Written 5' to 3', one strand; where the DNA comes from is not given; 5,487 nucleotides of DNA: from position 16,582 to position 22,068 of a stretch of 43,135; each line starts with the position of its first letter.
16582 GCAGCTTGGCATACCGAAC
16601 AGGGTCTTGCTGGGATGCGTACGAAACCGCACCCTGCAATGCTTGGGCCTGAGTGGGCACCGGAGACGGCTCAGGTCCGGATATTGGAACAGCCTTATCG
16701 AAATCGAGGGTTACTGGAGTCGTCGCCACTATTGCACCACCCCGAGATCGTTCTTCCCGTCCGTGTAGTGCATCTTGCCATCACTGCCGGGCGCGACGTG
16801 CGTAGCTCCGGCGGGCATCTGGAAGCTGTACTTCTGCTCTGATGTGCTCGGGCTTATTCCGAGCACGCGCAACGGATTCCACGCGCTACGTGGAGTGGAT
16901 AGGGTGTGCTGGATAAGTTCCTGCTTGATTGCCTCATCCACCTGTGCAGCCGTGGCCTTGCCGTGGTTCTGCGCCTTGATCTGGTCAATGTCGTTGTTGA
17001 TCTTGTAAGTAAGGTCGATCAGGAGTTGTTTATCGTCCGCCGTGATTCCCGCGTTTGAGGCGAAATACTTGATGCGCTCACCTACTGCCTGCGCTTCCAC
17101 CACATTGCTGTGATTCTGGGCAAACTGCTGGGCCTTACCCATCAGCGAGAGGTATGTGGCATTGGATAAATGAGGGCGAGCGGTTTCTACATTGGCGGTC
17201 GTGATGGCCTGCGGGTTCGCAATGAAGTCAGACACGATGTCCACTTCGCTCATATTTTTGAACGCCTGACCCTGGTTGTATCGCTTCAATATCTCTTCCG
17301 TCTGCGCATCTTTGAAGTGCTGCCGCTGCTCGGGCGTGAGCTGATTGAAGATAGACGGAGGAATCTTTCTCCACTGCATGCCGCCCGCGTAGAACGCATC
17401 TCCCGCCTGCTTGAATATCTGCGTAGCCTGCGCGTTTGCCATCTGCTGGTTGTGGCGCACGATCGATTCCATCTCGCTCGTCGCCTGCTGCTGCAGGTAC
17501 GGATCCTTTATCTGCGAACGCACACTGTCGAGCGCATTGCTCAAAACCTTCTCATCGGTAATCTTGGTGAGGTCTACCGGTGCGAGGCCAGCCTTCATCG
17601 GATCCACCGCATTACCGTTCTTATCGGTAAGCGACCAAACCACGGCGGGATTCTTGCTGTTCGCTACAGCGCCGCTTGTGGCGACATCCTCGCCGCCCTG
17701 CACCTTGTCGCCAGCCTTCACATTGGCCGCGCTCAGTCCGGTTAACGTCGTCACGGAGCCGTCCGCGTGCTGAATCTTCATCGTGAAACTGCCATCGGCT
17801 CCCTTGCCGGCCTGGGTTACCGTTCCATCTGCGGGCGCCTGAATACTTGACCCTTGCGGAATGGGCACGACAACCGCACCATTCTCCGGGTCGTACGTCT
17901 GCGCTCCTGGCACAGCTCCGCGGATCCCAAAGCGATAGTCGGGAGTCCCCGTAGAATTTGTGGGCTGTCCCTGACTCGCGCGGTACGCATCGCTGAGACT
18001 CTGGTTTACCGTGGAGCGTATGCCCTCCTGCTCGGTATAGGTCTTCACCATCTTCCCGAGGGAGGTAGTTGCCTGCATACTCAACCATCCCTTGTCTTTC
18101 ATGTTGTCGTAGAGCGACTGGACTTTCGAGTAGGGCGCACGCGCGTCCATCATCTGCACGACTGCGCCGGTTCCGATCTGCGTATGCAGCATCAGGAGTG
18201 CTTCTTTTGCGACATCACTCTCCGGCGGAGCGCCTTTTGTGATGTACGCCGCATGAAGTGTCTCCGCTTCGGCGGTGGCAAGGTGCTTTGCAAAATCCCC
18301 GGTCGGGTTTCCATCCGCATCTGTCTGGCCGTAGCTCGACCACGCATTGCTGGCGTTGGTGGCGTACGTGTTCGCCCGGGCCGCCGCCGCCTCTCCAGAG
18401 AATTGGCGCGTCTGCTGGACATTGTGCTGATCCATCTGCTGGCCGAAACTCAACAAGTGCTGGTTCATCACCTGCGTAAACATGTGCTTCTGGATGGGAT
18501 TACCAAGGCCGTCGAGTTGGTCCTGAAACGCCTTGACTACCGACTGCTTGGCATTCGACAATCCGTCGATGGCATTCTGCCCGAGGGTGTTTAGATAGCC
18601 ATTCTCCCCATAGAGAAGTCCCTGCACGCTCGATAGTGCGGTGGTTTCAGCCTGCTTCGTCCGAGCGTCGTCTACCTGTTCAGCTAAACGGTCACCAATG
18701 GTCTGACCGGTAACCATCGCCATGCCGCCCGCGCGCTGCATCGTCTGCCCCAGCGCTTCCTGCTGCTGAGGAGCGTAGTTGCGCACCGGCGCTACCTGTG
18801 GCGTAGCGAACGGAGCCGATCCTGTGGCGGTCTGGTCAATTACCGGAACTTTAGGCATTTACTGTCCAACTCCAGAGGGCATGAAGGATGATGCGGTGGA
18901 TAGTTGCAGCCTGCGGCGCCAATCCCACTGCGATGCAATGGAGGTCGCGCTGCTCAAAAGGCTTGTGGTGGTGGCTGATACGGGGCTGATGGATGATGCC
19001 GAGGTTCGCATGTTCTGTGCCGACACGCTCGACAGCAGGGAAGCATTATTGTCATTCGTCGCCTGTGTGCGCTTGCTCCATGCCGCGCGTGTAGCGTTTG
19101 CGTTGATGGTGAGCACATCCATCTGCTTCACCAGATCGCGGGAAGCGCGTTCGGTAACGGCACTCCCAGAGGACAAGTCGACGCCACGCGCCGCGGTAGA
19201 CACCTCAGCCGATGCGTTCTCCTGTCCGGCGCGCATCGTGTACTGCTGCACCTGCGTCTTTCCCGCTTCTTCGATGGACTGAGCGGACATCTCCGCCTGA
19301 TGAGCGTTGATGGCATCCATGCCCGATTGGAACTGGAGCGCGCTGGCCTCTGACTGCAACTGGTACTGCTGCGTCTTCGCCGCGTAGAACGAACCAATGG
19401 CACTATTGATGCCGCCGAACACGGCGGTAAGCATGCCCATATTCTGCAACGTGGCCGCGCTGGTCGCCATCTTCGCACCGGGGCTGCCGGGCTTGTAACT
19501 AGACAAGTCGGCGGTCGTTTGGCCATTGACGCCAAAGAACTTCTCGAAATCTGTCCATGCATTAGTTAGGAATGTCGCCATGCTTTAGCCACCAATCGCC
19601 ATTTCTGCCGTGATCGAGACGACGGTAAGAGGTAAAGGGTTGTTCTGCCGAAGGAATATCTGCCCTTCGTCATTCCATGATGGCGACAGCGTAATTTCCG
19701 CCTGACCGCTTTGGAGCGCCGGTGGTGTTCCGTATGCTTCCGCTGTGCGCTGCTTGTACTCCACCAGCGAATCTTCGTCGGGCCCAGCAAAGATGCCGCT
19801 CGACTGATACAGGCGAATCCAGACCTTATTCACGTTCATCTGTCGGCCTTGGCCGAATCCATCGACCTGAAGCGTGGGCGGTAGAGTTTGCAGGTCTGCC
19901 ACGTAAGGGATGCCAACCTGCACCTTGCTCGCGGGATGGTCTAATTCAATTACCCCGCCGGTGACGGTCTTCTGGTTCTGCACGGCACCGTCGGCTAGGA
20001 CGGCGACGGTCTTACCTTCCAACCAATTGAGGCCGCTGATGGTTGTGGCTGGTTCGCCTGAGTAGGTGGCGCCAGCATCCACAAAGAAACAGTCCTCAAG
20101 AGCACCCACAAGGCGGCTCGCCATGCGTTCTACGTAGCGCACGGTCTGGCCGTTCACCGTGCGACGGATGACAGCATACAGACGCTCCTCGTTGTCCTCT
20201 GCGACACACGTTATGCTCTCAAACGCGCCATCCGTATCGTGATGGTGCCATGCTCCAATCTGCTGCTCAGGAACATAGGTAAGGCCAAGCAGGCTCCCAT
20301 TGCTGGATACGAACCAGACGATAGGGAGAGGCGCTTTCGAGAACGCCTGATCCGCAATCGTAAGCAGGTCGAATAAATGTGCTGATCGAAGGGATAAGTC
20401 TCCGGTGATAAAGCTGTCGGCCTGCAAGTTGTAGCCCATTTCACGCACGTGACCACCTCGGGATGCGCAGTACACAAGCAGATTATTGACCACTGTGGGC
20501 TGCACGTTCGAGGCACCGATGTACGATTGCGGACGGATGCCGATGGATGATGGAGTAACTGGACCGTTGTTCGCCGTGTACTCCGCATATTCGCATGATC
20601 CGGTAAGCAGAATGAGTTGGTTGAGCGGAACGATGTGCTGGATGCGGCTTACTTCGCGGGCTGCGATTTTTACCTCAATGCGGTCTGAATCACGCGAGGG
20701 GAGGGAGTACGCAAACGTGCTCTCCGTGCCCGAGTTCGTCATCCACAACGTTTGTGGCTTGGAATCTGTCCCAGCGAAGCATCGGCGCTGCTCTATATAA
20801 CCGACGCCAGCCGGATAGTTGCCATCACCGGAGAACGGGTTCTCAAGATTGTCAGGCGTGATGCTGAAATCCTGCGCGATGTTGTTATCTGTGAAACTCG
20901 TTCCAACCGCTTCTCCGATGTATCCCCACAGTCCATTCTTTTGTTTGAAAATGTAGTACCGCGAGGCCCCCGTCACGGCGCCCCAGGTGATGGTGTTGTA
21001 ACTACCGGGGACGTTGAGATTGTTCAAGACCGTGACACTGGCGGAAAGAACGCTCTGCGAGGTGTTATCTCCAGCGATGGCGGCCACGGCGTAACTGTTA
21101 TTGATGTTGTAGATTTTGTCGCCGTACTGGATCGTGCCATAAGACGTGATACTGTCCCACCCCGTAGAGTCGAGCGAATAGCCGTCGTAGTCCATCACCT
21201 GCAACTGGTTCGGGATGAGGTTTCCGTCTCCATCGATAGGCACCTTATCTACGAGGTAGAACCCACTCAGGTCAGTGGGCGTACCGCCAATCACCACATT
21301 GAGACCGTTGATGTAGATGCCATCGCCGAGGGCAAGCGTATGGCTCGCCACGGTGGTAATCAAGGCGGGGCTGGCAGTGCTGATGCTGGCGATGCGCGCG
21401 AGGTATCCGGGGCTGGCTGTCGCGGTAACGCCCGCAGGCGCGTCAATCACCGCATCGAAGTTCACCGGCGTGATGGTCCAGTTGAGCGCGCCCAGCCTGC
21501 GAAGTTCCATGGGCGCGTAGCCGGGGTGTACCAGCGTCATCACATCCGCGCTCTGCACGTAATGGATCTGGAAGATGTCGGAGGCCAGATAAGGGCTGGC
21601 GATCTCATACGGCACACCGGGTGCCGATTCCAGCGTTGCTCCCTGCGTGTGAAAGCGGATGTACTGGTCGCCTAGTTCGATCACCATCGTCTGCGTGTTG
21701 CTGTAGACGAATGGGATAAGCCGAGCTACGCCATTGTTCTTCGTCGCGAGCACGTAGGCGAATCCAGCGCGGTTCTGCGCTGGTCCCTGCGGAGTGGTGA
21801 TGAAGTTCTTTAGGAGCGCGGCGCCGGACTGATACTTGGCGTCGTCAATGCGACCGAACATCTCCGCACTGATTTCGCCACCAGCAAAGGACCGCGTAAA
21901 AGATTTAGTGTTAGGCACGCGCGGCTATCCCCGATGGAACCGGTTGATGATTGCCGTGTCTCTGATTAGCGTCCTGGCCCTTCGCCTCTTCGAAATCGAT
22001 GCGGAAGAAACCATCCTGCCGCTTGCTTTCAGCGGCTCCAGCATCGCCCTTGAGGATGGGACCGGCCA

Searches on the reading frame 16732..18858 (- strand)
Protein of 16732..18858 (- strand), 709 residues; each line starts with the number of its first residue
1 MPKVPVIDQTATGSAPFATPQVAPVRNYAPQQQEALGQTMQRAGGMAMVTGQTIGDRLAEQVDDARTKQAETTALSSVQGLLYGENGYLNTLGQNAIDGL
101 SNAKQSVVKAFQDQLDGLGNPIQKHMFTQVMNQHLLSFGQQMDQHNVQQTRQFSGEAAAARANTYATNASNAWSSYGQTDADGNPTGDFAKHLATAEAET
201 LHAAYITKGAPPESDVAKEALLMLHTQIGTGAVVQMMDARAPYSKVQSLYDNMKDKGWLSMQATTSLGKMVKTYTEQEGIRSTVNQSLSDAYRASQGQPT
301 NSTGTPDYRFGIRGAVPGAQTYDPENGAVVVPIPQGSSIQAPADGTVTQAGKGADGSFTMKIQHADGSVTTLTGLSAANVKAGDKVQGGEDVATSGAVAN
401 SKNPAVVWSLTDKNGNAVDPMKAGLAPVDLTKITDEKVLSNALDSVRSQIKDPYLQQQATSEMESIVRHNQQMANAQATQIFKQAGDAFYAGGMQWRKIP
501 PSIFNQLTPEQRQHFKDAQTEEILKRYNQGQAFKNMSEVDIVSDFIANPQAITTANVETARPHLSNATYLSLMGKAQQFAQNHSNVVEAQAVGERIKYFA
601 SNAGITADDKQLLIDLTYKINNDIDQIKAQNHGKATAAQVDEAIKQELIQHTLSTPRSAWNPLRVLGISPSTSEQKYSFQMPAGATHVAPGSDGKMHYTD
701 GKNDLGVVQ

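Call 25: search_protein_families(library=phrogs, proteins=[window:16732-18858:-], max_evalue=0.001)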
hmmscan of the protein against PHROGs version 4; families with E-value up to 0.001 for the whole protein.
window:16732-18858:- (709 aa): 4 families
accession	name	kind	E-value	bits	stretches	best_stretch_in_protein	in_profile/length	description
phrog_10475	-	lysis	1.1e-16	61.6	2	1-179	1-184/700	endolysin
phrog_7767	-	other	1.5e-08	35.6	1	334-422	29-117/194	metallo-endopeptidase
phrog_1044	-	lysis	2.3e-08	33.7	1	1-175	1-167/900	endolysin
phrog_16615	-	other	1.6e-05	24.9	1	322-421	416-514/529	peptidase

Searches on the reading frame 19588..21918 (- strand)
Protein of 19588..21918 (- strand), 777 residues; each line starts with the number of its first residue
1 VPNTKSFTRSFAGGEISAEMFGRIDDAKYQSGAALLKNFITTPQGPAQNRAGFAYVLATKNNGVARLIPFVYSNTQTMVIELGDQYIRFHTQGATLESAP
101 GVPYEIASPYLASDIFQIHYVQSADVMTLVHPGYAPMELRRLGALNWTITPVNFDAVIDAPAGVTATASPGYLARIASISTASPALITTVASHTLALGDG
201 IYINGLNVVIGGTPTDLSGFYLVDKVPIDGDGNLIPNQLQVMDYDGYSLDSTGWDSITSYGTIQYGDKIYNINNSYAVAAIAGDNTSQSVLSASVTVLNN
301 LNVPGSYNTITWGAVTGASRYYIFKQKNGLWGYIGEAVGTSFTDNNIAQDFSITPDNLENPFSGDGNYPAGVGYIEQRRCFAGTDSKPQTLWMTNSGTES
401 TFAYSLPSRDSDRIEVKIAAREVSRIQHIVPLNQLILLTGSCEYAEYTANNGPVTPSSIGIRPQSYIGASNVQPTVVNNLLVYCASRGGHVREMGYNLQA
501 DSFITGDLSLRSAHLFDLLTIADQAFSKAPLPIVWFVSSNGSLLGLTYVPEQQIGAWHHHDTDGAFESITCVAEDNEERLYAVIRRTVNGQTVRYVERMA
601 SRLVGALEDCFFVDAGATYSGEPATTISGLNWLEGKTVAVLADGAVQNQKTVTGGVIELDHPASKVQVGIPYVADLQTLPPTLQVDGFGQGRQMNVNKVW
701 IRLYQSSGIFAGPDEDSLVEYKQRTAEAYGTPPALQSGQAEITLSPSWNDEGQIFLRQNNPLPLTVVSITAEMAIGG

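Call 25: search_protein_families(library=phrogs, proteins=[window:19588-21918:-], max_evalue=0.001)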
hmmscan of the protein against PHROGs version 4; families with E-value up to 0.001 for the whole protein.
window:19588-21918:- (777 aa): 5 families
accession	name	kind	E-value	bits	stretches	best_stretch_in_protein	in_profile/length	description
phrog_376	-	tail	1.7e-202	675.6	1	1-777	1-711/712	tail protein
phrog_15566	-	tail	6.2e-110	369.3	2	361-625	40-304/552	tail protein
phrog_20269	-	unknown function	4.2e-42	145.5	1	8-155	7-156/374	-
phrog_30010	-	unknown function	1.4e-40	140.6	2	484-621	184-321/517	-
phrog_457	-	tail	3.3e-10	40.2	1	409-770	392-781/793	tail protein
